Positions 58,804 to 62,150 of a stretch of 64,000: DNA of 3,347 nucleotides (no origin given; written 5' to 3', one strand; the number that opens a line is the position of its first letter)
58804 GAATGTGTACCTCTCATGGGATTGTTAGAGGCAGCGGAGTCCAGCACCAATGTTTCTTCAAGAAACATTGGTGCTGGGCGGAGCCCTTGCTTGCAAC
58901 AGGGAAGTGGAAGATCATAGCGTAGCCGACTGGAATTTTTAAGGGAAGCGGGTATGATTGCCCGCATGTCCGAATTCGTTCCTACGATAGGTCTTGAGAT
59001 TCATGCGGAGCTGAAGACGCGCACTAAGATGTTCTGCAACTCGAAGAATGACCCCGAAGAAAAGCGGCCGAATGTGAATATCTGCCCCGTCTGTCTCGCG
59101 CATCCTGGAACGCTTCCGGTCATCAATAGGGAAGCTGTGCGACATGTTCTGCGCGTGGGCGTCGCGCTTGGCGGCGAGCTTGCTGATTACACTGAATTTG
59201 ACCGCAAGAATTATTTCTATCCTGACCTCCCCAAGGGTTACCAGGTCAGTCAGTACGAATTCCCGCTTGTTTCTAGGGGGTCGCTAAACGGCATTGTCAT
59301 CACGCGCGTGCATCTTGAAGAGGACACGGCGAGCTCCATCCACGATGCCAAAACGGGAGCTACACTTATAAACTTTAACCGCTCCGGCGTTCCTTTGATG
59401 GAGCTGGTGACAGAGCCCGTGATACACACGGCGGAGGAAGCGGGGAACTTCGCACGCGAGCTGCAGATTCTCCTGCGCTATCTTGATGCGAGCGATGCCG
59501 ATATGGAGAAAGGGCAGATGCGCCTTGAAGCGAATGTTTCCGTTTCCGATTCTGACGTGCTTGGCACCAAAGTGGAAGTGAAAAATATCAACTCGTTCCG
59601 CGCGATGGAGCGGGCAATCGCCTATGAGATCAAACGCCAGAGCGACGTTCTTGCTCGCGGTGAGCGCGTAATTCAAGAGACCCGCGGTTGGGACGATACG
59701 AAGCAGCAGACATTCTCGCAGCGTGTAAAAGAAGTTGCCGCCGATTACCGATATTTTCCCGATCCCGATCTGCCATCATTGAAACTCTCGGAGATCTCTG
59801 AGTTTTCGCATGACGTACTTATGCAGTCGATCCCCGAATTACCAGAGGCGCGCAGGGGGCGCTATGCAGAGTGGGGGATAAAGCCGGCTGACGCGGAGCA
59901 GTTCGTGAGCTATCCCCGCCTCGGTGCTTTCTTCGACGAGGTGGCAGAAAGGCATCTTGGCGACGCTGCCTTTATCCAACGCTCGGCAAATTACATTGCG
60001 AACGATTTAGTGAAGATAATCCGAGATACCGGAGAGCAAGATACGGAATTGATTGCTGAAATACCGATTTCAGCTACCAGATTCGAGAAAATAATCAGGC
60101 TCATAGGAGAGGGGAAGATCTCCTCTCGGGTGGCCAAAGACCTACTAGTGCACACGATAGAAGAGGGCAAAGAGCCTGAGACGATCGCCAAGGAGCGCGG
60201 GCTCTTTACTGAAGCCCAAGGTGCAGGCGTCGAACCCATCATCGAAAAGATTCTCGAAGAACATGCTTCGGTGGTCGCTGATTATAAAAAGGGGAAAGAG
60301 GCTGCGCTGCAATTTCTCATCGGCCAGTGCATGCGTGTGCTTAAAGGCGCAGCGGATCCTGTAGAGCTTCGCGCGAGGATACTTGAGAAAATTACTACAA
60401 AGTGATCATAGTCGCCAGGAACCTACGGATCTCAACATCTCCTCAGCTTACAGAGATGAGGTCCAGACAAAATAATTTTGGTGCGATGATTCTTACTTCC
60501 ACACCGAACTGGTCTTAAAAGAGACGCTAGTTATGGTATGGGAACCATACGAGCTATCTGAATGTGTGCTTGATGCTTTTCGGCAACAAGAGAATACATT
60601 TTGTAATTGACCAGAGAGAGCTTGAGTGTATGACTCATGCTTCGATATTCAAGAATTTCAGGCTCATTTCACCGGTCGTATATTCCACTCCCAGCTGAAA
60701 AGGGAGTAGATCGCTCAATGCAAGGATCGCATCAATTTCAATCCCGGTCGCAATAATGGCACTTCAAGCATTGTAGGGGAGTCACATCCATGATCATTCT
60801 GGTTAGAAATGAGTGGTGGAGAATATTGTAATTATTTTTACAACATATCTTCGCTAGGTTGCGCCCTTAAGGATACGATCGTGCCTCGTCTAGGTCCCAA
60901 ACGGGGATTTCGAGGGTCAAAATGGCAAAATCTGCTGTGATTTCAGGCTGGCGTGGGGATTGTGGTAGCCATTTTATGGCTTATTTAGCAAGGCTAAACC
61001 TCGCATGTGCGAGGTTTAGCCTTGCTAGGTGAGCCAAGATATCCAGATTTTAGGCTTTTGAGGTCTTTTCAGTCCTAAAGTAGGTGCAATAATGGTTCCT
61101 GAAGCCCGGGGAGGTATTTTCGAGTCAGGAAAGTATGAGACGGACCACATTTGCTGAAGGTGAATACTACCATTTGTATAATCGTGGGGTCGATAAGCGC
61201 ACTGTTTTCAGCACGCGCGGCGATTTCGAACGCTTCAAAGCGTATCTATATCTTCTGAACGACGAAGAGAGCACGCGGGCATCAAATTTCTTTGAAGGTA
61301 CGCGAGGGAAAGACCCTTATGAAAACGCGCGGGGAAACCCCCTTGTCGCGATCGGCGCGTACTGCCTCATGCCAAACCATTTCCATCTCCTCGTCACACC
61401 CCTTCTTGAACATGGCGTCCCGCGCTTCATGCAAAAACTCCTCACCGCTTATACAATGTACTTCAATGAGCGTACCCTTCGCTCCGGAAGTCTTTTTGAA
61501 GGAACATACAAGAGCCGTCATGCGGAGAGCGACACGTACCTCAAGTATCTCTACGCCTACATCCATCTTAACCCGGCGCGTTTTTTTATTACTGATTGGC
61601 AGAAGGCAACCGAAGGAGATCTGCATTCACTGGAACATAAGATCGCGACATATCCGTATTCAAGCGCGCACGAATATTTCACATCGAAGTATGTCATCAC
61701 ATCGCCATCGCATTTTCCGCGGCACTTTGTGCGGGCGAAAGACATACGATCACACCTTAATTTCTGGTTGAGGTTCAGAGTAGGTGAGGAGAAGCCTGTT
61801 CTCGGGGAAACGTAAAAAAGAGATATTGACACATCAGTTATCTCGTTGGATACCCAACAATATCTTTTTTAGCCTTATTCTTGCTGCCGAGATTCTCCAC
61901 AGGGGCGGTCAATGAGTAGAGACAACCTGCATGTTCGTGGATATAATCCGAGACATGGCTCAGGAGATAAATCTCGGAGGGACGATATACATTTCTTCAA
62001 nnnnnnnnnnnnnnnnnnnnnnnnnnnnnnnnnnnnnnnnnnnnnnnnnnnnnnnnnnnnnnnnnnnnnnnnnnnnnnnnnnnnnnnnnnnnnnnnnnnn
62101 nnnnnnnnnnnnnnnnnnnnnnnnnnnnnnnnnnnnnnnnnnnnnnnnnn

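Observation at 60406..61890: IS200/RAYT-like HuH transposase with a perfect 40-bp palindrome, preceded by 570 bp of unexplained non-coding DNA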

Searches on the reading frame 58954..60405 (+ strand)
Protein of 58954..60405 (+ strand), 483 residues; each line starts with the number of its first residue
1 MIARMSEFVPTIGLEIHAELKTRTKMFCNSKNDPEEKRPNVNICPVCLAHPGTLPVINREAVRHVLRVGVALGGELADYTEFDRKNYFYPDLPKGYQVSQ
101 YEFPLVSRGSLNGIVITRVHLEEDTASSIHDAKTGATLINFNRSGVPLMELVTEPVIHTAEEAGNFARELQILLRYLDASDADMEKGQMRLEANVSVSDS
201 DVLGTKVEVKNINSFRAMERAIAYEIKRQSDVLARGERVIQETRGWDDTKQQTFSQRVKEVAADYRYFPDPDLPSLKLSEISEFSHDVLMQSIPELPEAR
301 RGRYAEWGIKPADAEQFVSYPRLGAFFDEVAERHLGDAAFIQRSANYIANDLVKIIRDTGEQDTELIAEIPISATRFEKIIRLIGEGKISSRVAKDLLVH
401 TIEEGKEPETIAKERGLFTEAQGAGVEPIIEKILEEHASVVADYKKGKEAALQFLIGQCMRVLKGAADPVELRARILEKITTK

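Call 3: search_protein_families(library=pfam, proteins=[window:58954-60405:+], max_evalue=0.01)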
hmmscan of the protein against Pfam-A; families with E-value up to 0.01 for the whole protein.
window:58954-60405:+ (483 aa): 2 families
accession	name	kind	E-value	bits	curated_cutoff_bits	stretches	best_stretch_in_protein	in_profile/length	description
PF02934.20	GatB_N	-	9.9e-105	350.1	23.4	1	11-280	2-273/277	GatB/GatE catalytic domain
PF02637.23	GatB_Yqey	-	2e-29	102.8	27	1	341-480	13-148/148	GatB domain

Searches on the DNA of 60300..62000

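Call 8: search_rna_families(source=window, start=60300, end=62000, threshold=evalue, max_evalue=10)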
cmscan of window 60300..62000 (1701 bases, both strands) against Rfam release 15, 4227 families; matches with E-value up to 10: 15.
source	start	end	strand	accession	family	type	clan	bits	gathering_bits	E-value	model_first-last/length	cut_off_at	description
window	60980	61033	+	RF03255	mir-2188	Gene; miRNA;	-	30.5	60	0.00089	1-78/78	no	mir-2188 microRNA precursor family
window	60976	61037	+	RF03762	MIR859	Gene; miRNA;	-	24.1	130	0.11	1-128/128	no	MIR859 microRNA precursor family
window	61810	61874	-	RF00643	MIR171_1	Gene; miRNA;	CL00099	21.1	48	0.68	1-101/101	no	MIR171_1 microRNA precursor family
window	60599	60685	+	RF00714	MIR535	Gene; miRNA;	-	19.5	64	0.89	1-95/95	no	MIR535 microRNA precursor family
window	60981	61032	+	RF03616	MIR1888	Gene; miRNA;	-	19.5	72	1.5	1-101/101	no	MIR1888 microRNA precursor family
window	61710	61859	+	RF02951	DABA-DC-AT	Cis-reg;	-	19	56.1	0.13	1-149/149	no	DABA-DC-AT RNA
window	61771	61847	-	RF02119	FTX_1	Gene; lncRNA;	-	18.8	50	1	1-71/71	no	FTX transcript, XIST regulator conserved region 1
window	60650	60716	-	RF01706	Gut-1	Gene; sRNA;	-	17.9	50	2.5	1-77/77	no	Gut-1 RNA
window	60995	61052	-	RF01393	isrJ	Gene; sRNA;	-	17.9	37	2.7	1-75/75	no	isrJ Hfq binding RNA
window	61812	61872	-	RF01191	SNORD121A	Gene; snRNA; snoRNA; CD-box;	-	17.9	44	6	1-82/82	no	Small nucleolar RNA SNORD121A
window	60983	61031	+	RF00726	mir-87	Gene; miRNA;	-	17.1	49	2.1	1-79/79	no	mir-87 microRNA precursor family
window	60986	61027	+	RF00958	mir-498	Gene; miRNA;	-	16.7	85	7.9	1-85/85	no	mir-498 microRNA precursor family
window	60987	61025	-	RF04091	mir-72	Gene; miRNA;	CL00133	14.2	60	9.3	1-70/70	no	mir-72 microRNA precursor family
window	61481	61552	-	RF02133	HOXB13-AS1_2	Gene; lncRNA;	-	13.8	40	3.6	1-81/81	no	HOXB13 antisense RNA 1 conserved region 2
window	61020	61057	-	RF00002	5_8S_rRNA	Gene; rRNA;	CL00112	10.4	42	8.6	1-154/154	no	5.8S ribosomal RNA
